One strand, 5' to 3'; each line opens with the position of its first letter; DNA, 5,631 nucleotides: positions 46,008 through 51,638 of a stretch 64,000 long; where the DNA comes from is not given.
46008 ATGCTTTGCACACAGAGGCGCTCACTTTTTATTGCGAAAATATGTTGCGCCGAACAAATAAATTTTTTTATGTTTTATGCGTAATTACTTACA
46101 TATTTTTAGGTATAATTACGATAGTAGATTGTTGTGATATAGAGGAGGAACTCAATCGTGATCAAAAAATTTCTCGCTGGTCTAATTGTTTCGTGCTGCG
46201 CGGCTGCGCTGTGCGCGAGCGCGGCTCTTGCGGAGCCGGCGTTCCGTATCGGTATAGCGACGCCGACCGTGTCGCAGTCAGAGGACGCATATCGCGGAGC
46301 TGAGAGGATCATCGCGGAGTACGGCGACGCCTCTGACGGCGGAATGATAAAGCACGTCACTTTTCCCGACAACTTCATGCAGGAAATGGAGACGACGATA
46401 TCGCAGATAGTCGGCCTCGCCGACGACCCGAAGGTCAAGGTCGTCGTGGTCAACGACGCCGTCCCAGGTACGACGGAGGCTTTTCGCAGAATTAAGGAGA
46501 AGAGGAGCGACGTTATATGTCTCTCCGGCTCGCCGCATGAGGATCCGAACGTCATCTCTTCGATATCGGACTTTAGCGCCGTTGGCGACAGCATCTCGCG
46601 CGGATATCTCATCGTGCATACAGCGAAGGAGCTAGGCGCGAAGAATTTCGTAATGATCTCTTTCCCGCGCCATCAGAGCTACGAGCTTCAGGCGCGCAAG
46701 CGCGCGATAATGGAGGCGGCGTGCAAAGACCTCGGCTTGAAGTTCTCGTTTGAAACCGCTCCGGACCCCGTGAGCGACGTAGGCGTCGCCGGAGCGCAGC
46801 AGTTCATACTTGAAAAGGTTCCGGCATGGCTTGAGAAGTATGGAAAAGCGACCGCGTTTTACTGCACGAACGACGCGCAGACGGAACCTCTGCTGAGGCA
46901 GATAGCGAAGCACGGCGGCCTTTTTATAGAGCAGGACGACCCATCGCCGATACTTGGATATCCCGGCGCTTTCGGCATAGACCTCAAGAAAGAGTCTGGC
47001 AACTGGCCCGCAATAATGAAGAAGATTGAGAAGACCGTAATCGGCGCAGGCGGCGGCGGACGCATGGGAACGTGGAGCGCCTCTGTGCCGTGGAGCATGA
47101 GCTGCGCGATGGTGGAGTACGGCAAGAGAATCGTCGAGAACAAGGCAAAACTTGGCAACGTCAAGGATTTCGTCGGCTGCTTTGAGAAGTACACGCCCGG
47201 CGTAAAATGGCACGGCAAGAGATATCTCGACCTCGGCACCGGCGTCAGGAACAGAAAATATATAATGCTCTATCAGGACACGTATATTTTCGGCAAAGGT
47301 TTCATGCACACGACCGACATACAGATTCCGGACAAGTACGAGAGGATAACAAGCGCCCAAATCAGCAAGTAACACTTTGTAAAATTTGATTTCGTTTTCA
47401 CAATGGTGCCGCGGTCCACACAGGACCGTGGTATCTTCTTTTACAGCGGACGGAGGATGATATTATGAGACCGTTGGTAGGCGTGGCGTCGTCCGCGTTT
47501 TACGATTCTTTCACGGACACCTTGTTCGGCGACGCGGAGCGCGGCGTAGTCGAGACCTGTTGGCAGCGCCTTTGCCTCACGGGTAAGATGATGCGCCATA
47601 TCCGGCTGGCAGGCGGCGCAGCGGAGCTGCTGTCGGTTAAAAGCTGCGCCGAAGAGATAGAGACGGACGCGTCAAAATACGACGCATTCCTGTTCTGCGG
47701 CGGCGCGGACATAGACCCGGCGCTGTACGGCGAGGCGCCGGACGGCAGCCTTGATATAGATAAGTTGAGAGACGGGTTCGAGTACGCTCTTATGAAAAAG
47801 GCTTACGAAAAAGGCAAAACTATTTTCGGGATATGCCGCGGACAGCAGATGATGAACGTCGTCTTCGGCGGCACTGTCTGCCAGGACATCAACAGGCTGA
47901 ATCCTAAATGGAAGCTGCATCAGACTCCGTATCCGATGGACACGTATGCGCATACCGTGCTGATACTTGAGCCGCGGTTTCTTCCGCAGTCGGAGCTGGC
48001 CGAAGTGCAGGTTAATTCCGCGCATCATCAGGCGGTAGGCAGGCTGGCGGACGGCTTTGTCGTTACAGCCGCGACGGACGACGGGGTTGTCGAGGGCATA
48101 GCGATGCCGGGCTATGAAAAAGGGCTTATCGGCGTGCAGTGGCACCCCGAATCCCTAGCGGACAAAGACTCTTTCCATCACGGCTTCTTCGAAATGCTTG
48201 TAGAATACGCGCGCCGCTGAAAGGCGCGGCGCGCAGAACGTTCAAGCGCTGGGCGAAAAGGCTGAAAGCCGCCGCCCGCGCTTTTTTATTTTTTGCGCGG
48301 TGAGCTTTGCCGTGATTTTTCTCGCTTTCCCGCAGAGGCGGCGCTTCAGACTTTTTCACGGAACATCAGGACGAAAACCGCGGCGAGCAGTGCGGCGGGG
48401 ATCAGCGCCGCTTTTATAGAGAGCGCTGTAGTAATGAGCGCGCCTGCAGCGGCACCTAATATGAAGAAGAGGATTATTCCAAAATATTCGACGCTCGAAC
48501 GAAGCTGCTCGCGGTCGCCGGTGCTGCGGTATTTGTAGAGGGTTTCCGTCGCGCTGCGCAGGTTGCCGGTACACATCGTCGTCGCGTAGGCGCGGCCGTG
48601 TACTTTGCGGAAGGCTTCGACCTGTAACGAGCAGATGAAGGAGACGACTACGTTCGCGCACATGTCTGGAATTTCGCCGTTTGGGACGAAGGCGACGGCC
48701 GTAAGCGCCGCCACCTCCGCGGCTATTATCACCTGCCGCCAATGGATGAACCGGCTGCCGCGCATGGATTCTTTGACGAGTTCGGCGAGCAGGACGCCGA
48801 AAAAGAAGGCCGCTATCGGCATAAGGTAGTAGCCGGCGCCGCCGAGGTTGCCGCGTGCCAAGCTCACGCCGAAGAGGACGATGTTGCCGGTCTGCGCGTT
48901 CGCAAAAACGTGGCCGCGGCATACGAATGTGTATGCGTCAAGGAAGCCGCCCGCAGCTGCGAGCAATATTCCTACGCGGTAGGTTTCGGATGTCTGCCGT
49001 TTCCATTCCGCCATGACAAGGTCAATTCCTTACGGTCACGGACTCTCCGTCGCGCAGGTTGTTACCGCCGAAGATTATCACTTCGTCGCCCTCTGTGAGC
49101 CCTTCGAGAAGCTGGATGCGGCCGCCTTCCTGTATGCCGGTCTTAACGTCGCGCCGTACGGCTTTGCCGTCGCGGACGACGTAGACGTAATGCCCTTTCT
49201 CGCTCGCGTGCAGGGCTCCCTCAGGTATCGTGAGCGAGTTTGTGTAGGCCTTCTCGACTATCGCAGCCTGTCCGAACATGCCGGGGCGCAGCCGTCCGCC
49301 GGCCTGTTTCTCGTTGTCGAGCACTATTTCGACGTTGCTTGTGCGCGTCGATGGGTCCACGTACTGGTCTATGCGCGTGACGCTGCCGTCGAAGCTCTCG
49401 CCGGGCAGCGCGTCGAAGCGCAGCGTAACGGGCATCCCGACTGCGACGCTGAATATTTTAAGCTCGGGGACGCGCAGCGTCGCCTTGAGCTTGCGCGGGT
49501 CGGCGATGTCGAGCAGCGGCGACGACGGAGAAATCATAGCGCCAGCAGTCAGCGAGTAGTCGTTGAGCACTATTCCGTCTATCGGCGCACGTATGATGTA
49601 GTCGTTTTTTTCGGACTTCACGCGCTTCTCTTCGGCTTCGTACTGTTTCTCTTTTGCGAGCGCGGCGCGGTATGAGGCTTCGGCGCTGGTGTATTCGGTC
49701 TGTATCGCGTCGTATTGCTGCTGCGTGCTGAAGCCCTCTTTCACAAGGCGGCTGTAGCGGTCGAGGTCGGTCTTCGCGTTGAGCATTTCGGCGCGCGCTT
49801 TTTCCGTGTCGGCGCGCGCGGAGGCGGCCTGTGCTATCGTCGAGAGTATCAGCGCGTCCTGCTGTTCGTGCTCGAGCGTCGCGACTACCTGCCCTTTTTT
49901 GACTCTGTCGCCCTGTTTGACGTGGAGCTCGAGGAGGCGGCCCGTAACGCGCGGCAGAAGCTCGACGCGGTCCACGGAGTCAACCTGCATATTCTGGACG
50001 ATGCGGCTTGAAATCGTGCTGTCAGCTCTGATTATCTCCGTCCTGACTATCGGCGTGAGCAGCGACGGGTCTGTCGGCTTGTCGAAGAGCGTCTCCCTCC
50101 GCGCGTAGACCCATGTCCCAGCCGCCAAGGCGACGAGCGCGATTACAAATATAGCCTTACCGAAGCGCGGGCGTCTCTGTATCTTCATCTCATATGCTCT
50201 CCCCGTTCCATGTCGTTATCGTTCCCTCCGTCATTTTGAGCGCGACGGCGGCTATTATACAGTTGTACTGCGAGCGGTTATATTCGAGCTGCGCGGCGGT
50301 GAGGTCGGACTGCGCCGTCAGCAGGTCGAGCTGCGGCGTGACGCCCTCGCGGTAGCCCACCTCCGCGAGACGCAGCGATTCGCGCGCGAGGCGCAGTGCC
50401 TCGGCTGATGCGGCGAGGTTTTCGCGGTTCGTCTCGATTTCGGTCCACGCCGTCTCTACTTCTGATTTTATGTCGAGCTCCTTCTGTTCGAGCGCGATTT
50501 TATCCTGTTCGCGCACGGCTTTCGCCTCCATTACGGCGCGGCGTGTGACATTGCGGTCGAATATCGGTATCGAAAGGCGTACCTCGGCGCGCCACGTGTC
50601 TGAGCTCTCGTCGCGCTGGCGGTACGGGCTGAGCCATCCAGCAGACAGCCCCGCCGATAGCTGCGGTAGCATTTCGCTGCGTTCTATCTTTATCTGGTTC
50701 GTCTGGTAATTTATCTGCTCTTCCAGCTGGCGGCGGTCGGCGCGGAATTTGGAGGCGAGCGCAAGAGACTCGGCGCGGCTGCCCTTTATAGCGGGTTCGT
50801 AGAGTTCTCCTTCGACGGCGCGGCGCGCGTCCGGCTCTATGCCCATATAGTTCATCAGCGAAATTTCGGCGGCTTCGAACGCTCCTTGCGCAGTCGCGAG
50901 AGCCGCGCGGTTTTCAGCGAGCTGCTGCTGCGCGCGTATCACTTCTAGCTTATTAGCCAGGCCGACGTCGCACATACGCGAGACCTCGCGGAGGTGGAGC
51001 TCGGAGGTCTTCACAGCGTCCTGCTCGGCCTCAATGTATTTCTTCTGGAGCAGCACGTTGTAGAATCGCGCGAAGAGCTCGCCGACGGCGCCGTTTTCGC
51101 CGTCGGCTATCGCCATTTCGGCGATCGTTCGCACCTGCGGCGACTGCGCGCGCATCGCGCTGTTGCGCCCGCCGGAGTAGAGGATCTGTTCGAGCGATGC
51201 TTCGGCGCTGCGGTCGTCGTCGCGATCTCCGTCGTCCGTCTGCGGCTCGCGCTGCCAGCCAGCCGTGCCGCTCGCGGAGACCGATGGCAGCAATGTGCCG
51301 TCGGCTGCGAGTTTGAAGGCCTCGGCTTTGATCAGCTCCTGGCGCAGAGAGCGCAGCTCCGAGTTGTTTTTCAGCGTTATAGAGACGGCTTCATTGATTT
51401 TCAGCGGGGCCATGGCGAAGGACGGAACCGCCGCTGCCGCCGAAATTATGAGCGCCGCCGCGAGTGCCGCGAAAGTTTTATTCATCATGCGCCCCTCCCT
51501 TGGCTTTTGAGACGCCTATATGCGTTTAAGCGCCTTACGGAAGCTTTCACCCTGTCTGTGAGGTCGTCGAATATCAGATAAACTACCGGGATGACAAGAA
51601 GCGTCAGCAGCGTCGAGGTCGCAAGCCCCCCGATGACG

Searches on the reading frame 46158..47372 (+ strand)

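Call 34: search_protein_families(library=pfam, proteins=[window:46158-47372:+], max_evalue=0.00001)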
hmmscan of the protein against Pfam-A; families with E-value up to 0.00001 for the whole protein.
window:46158-47372:+ (404 aa): 1 family
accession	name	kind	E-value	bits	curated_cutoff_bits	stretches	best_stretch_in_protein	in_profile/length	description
PF12683.13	DUF3798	-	1.4e-120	402.2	24.6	1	29-304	1-271/271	Protein of unknown function (DUF3798)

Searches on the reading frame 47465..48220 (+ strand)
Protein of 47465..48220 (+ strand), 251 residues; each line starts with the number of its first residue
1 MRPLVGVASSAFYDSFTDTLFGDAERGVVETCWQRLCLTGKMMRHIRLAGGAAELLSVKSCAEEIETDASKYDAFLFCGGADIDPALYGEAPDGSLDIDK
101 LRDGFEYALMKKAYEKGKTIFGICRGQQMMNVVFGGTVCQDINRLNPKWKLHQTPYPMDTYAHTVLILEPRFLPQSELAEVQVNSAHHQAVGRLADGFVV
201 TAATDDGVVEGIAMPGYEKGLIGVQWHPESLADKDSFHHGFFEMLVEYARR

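Call 34: search_protein_families(library=pfam, proteins=[window:47465-48220:+], max_evalue=0.00001)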
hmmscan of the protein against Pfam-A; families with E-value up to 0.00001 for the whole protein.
window:47465-48220:+ (251 aa): 2 families
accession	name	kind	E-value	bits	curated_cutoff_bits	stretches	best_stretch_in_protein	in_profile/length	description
PF07722.19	Peptidase_C26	-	8.4e-48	163.4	20.5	1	36-229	23-219/219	Peptidase C26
PF00117.34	GATase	-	2.3e-15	57.2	22.8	1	104-232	59-175/190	Glutamine amidotransferase class-I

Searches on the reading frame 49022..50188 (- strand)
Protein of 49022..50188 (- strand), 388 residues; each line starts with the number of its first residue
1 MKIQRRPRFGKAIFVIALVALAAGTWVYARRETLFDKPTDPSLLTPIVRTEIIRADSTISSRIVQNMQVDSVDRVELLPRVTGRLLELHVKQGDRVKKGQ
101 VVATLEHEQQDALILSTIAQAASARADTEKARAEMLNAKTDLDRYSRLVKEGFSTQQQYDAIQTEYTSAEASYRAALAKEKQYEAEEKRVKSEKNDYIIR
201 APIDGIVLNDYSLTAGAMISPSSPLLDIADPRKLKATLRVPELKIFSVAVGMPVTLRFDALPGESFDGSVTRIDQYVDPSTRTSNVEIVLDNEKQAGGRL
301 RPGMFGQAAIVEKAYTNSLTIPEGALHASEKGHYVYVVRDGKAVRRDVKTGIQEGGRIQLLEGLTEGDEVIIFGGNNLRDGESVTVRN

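Call 34: search_protein_families(library=pfam, proteins=[window:49022-50188:-], max_evalue=0.00001)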
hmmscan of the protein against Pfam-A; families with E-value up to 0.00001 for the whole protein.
window:49022-50188:- (388 aa): 3 families
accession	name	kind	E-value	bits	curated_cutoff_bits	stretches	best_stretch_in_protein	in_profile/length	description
PF16576.10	HlyD_D23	-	4.4e-28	98.5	30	1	63-305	8-213/214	Barrel-sandwich domain of CusB or HlyD membrane-fusion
PF13437.12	HlyD_3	-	9.2e-22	78.2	22.2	1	199-303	2-106/106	HlyD family secretion protein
PF13533.13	Biotin_lipoyl_2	-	5.4e-08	32.9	29.8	1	79-106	5-32/32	Biotin-lipoyl like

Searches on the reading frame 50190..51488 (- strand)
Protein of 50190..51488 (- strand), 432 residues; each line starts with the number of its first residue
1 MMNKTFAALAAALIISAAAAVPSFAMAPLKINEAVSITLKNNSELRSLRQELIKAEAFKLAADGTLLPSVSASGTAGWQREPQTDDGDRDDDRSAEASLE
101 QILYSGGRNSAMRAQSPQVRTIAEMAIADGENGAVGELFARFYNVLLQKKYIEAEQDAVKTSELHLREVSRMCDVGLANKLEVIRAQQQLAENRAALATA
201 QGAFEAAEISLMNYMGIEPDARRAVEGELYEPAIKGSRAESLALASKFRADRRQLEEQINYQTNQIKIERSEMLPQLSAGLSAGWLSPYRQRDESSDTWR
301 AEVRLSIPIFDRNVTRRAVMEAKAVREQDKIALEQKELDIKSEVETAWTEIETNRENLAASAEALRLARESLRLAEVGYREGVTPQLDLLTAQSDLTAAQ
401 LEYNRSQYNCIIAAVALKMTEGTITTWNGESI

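Call 84: search_protein_families(library=pfam, proteins=[window:50190-51488:-], max_evalue=0.00001)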
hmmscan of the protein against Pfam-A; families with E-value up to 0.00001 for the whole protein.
window:50190-51488:- (432 aa): 1 family
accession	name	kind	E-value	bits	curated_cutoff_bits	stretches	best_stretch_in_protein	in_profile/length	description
PF02321.23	OEP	-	5.7e-53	179.9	22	2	240-419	3-184/187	Outer membrane efflux protein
